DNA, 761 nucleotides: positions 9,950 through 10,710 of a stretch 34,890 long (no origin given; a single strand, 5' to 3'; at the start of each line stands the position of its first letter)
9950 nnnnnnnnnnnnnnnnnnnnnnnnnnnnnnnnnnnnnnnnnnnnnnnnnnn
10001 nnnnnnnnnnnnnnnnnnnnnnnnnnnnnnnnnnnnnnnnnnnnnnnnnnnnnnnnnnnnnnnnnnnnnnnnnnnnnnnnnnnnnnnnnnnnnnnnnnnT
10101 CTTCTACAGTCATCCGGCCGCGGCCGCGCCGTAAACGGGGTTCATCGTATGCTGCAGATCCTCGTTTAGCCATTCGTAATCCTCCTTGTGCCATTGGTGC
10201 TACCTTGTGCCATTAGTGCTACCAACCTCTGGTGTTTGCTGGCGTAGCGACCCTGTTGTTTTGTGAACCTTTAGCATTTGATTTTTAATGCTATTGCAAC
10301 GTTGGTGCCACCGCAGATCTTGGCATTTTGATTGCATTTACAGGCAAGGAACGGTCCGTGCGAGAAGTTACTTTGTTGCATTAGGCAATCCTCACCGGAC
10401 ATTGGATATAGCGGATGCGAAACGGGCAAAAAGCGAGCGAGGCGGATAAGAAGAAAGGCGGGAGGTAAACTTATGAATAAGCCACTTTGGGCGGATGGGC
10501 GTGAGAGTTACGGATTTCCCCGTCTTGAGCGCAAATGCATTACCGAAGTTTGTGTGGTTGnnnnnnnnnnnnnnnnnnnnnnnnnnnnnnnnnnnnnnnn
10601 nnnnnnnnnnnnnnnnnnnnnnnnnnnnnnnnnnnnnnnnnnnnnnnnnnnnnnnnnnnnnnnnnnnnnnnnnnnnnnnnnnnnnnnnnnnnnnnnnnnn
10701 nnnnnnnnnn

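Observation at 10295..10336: Back-to-back divergent sigma-54 promoters only 10 bp apart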

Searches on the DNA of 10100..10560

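Call 68: search_rna_families(source=window, start=10100, end=10560, threshold=evalue, max_evalue=1)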
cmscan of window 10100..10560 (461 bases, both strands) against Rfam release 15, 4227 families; matches with E-value up to 1: 0.
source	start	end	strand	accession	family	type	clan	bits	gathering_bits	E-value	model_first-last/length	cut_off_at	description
